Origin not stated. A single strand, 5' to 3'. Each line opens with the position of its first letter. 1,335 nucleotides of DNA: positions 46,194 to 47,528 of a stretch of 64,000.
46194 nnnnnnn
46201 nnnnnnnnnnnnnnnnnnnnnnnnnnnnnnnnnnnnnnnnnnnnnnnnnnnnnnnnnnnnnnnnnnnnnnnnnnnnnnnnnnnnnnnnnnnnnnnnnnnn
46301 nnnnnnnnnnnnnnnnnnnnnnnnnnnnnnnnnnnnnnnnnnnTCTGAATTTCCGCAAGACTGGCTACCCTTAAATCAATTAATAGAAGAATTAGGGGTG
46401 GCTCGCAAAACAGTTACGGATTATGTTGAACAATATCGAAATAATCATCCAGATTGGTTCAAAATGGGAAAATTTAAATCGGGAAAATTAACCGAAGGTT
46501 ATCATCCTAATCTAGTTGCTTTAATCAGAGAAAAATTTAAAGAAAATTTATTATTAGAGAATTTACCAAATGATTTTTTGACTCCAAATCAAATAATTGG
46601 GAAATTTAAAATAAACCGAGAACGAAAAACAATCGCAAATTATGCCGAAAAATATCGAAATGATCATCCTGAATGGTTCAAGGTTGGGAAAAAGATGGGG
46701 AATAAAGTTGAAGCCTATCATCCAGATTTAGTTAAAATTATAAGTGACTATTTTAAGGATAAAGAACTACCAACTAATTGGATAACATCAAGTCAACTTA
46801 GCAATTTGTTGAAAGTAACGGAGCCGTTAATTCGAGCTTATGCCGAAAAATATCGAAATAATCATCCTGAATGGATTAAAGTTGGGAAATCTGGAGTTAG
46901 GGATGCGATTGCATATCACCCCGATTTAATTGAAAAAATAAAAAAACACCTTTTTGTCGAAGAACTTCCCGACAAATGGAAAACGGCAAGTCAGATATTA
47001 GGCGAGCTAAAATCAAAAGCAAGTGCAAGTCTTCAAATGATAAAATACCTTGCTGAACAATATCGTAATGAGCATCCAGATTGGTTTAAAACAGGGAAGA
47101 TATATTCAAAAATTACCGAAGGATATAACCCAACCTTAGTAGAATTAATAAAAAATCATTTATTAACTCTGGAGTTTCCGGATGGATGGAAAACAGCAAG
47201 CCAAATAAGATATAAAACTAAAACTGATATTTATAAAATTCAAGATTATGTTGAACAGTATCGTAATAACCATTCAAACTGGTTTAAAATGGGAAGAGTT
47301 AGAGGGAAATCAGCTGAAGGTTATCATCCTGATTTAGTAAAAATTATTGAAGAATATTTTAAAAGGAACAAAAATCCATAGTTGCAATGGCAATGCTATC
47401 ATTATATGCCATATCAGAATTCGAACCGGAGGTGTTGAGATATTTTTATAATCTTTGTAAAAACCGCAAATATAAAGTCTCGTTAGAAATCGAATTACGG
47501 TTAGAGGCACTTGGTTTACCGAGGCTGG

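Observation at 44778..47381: SF2 helicase carrying five tandem ~70-aa C-terminal repeats of an unrecognised motif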

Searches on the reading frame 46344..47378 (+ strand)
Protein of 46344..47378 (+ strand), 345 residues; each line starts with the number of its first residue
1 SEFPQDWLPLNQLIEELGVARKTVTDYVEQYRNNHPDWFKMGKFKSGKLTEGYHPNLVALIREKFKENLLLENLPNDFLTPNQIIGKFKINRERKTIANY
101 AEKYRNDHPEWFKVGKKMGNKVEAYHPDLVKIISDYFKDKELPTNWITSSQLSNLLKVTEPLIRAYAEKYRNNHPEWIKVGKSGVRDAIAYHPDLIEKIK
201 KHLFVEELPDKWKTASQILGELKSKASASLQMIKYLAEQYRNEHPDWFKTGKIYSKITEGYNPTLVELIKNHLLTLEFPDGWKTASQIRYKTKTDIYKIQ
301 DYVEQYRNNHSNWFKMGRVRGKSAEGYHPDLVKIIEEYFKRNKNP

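Call 3: search_protein_families(library=pfam, proteins=[window:46350-47378:+], max_evalue=10)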
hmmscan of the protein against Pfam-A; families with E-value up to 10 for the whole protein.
window:46350-47378:+ (343 aa): 14 families
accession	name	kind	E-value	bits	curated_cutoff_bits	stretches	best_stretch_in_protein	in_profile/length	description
PF15088.11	NADH_dh_m_C1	-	2.1e-08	34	27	2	98-118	3-23/49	NADH dehydrogenase [ubiquinone] 1 subunit C1, mitochondrial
PF08069.17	Ribosomal_S13_N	-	0.0013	19.2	25.4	0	168-188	18-38/60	Ribosomal S13/S15 N-terminal domain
PF06926.16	Rep_Org_C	-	0.0043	17.8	27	0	18-36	40-58/95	Putative replisome organiser protein C-terminus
PF06056.18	Terminase_5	-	0.0044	17.4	20.3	1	88-105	23-40/58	Putative ATPase subunit of terminase (gpP-like)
PF00249.37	Myb_DNA-binding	-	0.0052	17.3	24.4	1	91-119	8-33/46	Myb-like DNA-binding domain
PF21911.1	PG_1098_N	-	0.017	15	23.6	0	161-181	9-29/45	N-terminal domain in putative methyltransferase PG_1098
PF03127.19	GAT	-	0.019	15.6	31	0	115-155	28-59/77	GAT domain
PF15120.11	SPACA9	-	0.036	14.2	25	1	287-309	38-60/164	Sperm acrosome-associated protein 9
PF08694.16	UFC1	-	0.048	13.8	25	1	20-64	32-76/155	Ubiquitin-fold modifier-conjugating enzyme 1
PF13411.12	MerR_1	-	0.076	13.6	21.6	1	146-168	2-24/69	MerR HTH family regulatory protein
PF09824.15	ArsR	-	0.13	12.4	28.6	1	197-232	18-52/159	ArsR transcriptional regulator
PF07935.16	SSV1_ORF_D-335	-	0.26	12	22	1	295-338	2-45/68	ORF D-335-like protein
PF07352.17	Phage_Mu_Gam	-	0.87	10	28.3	1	9-90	37-121/149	Bacteriophage Mu Gam like protein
PF08251.16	Mastoparan_2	-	1.1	10.1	25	0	109-115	3-9/14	Mastoparan peptide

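Call 8: find_homologous_proteins(query=window:46344-47378:+, max_evalue=0.001)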
Query window:46344-47378:+ (345 aa): 19 proteins with E <= 0.001 among 6002 candidates.
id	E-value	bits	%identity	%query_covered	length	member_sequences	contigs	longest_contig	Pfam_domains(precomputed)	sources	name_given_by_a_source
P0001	2.2e-63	233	30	83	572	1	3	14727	-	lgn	-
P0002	7.9e-63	231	35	99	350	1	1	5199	-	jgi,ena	-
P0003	8.5e-52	194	38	83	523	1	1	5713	-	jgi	jgi:hypothetical protein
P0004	1.2e-47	181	34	78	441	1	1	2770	-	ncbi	-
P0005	7.4e-39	152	32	58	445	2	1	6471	-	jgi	-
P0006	4.0e-38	149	37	73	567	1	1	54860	-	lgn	-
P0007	9.1e-33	132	33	77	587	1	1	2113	PF13551.13,PF13518.13,PF13542.13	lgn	-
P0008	4.4e-32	130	28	96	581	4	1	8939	-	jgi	jgi:hypothetical protein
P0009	9.6e-32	128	29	79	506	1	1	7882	-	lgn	-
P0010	7.6e-28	116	34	60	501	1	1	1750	-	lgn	-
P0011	6.9e-27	112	32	60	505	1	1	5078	-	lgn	-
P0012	5.9e-26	109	31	77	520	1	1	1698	-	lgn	-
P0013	8.4e-26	109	30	72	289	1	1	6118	-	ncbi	-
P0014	2.8e-23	101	34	57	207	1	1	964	-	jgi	jgi:hypothetical protein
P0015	7.5e-20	89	29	58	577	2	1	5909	-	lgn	-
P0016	6.1e-19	86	29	73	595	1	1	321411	-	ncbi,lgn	ncbi:MAG: hypothetical protein WCO35_00670 [Candidatus Nomurabacteria bacterium]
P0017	4.2e-15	74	34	42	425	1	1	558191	-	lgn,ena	-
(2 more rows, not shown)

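Call 15: search_protein_families(library=ncbifam, proteins=[P0008, P0006], max_evalue=1)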
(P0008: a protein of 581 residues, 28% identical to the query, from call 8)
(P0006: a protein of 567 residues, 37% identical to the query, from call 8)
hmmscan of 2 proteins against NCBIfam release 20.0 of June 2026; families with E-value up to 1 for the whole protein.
P0008 (581 aa): 1 family
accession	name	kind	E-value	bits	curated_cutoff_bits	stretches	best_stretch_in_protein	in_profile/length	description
NF033577.2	transpos_IS481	equivalog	0.096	12.2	224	0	298-325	15-42/284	IS481 family transposase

P0006 (567 aa): 0 families

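Call 27: search_protein_families(library=pfam, proteins=[P0008, P0006, P0015], max_evalue=0.01)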
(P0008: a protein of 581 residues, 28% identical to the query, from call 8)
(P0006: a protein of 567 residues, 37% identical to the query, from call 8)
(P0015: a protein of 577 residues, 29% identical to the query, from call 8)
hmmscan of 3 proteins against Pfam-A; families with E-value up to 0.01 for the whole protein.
P0008 (581 aa): 2 families
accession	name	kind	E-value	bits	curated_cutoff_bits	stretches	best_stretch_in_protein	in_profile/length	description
PF13518.12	HTH_28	-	0.00045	20.7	25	0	292-323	9-39/52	Helix-turn-helix domain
PF08897.16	DUF1841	-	0.008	16.7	24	0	243-276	24-57/135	Domain of unknown function (DUF1841)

P0006 (567 aa): 1 family
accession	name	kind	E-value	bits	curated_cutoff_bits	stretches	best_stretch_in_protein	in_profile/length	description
PF11950.13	DUF3467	-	0.01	16.3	25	0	239-282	44-90/92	Protein of unknown function (DUF3467)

P0015 (577 aa): 0 families

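Call 32: find_encoding_contigs(protein=P0016, flank=6000, max_places=1)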
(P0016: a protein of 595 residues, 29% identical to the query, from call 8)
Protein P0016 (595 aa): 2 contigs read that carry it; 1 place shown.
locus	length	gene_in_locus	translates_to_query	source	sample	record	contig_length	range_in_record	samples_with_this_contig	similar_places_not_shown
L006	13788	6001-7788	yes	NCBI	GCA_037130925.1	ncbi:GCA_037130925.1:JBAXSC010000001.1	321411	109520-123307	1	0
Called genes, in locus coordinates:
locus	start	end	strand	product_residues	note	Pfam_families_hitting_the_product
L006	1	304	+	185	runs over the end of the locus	PF13302:Acetyltransf_3, PF13420:Acetyltransf_4, PF00583:Acetyltransf_1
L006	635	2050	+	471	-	PF01336:tRNA_anti-codon, PF00152:tRNA-synt_2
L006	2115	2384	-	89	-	-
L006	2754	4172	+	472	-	PF01554:MatE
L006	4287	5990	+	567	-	PF00999:Na_H_Exchanger, PF02254:TrkA_N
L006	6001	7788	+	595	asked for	-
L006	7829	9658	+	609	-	PF01935:DUF87 (weak), PF10412:TrwB_AAD_bind, PF12696:TraG-D_C (faint)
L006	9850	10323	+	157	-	-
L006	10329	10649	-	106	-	-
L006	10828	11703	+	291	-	PF13739:PdaC (weak), PF11738:DUF3298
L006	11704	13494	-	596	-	PF00664:ABC_membrane, PF00005:ABC_tran, PF02463:SMC_N (faint)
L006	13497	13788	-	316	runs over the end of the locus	PF00890:FAD_binding_2 (faint), PF01134:GIDA (faint), PF01266:DAO (faint), PF01946:Thi4 (faint), PF03486:HI0933_like (faint), PF07992:Pyr_redox_2, PF13738:Pyr_redox_3, PF00070:Pyr_redox (weak), +1 more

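Call 33: find_encoding_contigs(protein=P0017, flank=6000, max_places=1)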
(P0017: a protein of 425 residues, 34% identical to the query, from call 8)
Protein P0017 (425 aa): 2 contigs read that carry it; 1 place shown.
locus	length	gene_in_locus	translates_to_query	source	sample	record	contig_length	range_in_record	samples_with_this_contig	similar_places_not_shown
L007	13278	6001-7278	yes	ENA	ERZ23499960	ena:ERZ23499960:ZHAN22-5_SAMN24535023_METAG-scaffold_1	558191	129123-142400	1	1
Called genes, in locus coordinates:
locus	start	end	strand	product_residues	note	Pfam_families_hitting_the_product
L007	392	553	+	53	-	PF00471:Ribosomal_L33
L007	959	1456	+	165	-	PF13238:AAA_18 (faint)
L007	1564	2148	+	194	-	-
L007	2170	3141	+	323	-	PF09925:DUF2157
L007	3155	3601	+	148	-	PF00293:NUDIX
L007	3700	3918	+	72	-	PF08713:DNA_alkylation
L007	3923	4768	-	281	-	PF01745:IPT, PF01715:IPPT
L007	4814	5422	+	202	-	PF00578:AhpC-TSA, PF08534:Redoxin, PF10417:1-cysPrx_C (weak)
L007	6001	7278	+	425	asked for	-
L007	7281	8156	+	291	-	PF03462:PCRF, PF00472:RF-1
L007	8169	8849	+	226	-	PF02463:SMC_N (faint), PF13175:AAA_15 (faint), PF00005:ABC_tran, PF13304:AAA_21 (faint)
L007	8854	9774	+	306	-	PF18075:FtsX_ECD, PF02687:FtsX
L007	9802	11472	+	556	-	PF06418:CTP_synth_N, PF00117:GATase, PF07722:Peptidase_C26 (faint)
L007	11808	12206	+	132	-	PF07883:Cupin_2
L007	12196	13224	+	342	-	-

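Call 34: find_encoding_contigs(protein=P0001, flank=6000, max_places=1)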
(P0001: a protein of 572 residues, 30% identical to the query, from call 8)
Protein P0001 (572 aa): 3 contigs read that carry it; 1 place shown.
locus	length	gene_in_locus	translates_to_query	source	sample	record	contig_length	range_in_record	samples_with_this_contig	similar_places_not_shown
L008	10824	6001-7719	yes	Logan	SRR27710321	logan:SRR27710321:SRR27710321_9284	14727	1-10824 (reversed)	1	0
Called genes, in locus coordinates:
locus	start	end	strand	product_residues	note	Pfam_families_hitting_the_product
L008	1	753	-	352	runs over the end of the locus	PF01926:MMR_HSR1, PF02421:FeoB_N, PF06071:YchF-GTPase_C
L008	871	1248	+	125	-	-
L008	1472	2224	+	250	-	-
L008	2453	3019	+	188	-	PF01250:Ribosomal_S6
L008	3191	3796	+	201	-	PF00436:SSB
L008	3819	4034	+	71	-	PF01084:Ribosomal_S18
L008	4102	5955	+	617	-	PF02878:PGM_PMM_I, PF02879:PGM_PMM_II, PF02880:PGM_PMM_III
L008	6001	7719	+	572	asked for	-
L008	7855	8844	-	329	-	PF00579:tRNA-synt_1b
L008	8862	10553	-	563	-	PF00753:Lactamase_B, PF12706:Lactamase_B_2, PF22505:RNase_J_b_CASP, PF07521:RMMBL (weak), PF17770:RNase_J_C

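Call 58: search_protein_families(library=padloc, proteins=[P0008], max_evalue=0.001)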
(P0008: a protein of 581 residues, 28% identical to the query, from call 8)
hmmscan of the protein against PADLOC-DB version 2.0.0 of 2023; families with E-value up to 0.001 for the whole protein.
P0008 (581 aa): 0 families

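Call 59: search_protein_families(library=phrogs, proteins=[P0008], max_evalue=0.001)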
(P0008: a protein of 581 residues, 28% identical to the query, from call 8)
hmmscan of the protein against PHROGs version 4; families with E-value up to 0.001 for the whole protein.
P0008 (581 aa): 2 families
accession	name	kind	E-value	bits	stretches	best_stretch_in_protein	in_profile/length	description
phrog_6610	-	unknown function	0.00017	22.7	0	222-249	38-65/122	-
phrog_323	-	transcription regulation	0.00077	20.1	0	295-395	21-141/319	transcriptional regulator, D5-like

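Call 60: search_dna_similar(query=window:46353-47378:+, collection=phages, mode=protein, max_evalue=0.001, max_rows=15)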
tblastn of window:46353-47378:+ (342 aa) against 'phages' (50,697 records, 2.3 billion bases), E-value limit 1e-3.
No match.

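Call 88: search_dna_similar(query=window:46353-47378:+, collection=plasmids, mode=protein, max_evalue=0.001, max_rows=10)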
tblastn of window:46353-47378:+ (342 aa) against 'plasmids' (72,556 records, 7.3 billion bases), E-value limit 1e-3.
No match.
